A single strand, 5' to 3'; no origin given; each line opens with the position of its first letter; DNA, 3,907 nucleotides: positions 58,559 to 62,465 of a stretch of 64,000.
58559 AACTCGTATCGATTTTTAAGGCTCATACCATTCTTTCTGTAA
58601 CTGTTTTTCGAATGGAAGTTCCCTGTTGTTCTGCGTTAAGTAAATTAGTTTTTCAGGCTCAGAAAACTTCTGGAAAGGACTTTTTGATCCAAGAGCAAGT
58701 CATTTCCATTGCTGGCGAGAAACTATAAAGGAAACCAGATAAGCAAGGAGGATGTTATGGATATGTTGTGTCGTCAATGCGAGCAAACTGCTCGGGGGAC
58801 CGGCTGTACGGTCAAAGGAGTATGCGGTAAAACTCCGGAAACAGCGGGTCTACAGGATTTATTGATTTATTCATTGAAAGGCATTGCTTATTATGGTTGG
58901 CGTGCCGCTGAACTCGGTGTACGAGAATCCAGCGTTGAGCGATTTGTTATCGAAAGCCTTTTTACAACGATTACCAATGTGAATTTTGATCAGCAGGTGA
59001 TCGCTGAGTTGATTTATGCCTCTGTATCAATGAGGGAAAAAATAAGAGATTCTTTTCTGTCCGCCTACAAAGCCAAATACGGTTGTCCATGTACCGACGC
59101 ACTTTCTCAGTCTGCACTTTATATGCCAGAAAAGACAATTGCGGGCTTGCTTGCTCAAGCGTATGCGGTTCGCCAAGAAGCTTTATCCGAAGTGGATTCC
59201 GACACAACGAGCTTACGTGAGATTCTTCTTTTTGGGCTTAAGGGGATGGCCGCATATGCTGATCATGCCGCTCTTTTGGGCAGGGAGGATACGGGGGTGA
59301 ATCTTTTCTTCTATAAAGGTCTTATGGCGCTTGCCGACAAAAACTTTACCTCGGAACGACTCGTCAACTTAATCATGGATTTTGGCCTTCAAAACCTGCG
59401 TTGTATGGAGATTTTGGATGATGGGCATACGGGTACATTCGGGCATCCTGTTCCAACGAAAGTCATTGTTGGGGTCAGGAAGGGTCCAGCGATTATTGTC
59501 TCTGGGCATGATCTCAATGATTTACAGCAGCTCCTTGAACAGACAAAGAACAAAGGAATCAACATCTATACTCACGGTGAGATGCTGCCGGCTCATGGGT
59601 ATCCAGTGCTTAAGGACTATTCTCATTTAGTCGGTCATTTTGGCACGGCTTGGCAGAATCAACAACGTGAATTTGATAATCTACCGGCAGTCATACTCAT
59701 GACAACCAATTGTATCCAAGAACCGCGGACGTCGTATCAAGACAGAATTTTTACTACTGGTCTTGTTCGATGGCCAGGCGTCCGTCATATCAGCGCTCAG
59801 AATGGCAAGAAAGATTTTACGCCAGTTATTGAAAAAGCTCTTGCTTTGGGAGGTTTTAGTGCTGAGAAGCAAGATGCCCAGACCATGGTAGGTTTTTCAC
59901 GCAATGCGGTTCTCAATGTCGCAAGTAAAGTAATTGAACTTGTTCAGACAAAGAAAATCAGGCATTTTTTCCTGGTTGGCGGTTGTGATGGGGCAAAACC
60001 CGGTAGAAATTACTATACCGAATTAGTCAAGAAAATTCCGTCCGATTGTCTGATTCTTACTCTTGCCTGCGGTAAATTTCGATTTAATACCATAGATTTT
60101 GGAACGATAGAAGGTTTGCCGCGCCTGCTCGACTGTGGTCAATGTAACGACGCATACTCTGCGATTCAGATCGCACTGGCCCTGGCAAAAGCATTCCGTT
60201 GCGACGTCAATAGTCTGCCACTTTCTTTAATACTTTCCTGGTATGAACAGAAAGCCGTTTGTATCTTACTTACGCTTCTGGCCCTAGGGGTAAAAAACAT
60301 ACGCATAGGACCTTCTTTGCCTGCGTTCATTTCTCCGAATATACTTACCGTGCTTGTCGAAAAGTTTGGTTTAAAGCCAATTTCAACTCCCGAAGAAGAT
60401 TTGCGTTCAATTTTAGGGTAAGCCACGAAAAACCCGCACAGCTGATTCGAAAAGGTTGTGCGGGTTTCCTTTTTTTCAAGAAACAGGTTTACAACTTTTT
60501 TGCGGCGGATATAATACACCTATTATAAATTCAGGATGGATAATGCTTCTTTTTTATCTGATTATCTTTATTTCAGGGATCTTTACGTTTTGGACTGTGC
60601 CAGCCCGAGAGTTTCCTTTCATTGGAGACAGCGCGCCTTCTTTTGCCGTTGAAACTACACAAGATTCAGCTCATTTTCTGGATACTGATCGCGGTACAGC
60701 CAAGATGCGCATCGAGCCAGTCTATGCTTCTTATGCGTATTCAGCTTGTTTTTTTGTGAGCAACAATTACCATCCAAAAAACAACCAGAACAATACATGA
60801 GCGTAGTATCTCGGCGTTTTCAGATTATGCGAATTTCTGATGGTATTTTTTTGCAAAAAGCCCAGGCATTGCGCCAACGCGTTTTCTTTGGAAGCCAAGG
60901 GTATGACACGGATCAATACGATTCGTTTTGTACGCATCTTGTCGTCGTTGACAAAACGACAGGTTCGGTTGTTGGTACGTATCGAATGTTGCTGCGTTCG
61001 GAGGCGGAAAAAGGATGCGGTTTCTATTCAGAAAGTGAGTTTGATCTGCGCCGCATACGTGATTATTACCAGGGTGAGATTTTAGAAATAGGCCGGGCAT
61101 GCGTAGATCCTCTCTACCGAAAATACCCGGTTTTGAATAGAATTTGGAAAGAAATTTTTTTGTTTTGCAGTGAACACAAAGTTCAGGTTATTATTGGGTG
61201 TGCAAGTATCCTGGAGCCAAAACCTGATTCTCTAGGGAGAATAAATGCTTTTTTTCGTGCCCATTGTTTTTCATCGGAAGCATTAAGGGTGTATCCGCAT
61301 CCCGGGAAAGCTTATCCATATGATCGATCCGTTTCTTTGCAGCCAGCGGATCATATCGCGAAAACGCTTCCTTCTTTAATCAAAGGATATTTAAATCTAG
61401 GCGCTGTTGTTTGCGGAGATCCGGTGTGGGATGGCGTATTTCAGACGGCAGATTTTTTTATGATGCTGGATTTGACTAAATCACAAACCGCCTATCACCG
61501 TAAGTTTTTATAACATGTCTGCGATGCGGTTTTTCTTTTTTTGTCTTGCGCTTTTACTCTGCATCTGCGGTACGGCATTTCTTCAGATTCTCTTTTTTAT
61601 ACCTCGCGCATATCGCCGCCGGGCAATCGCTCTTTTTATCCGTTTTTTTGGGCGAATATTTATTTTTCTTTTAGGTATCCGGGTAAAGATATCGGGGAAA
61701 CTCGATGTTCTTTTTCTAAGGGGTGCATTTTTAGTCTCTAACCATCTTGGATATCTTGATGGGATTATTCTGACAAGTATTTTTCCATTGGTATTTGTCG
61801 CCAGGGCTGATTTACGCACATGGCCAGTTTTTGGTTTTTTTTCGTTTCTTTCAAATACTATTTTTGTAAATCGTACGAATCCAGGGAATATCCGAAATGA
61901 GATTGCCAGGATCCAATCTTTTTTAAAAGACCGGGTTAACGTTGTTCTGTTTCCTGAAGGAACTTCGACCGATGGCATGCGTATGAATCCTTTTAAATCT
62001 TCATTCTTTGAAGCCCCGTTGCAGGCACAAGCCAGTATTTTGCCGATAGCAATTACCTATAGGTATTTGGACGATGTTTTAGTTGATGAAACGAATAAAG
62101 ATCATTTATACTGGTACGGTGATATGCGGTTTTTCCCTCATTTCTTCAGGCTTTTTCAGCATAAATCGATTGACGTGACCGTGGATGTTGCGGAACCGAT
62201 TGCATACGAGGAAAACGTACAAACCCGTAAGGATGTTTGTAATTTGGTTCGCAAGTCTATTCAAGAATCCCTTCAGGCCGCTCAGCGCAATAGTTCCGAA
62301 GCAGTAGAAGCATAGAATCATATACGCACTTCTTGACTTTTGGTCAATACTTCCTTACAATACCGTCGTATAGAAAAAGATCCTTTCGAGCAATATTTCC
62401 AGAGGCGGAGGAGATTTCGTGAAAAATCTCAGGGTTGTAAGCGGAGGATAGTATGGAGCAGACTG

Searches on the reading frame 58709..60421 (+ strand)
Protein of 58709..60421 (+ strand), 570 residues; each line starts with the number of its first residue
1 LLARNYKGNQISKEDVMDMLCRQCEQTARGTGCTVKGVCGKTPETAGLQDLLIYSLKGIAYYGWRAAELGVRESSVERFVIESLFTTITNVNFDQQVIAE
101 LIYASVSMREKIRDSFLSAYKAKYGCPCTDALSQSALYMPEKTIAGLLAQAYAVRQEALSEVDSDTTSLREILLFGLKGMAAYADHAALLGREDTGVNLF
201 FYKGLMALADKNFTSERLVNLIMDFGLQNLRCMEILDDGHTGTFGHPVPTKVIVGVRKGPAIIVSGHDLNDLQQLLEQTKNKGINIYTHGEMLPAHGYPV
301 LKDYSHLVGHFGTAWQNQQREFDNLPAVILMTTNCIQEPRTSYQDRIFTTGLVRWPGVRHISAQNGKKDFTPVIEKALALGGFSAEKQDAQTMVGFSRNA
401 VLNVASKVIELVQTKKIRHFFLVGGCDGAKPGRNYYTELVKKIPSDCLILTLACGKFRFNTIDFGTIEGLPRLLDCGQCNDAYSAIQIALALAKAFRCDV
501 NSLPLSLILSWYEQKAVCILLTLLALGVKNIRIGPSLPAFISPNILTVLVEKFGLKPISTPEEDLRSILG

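Call 36: search_protein_families(library=pfam, proteins=[window:58709-60421:+], max_evalue=0.00001)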
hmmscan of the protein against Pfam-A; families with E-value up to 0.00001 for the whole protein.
window:58709-60421:+ (570 aa): 1 family
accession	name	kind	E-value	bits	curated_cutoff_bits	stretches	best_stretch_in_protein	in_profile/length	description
PF03063.25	Prismane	-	1.2e-165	552.5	27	1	19-565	1-512/513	Prismane/CO dehydrogenase family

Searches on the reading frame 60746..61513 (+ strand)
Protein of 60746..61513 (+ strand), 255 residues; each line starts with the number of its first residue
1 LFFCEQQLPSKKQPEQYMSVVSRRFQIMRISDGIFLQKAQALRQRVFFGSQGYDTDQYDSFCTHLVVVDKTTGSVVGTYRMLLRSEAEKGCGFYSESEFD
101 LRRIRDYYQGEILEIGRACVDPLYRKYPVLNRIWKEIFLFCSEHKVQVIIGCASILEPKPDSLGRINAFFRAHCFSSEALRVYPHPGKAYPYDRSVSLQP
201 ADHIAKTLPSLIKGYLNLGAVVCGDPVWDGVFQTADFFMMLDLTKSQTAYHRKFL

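Call 58: search_protein_families(library=pfam, proteins=[window:60746-61513:+], max_evalue=0.00001)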
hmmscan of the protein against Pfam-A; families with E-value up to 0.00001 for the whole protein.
window:60746-61513:+ (255 aa): 1 family
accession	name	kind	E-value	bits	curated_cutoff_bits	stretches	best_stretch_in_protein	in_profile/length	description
PF13444.12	Acetyltransf_5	-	5.3e-27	94.9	22.4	1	50-135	18-102/102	Acetyltransferase (GNAT) domain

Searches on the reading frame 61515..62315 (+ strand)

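Call 58: search_protein_families(library=pfam, proteins=[window:61515-62315:+], max_evalue=0.00001)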
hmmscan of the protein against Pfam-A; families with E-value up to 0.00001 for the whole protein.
window:61515-62315:+ (266 aa): 1 family
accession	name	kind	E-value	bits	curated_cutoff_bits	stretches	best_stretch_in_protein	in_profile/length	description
PF01553.26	Acyltransferase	-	1.2e-21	77.4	23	1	68-180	13-131/132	Acyltransferase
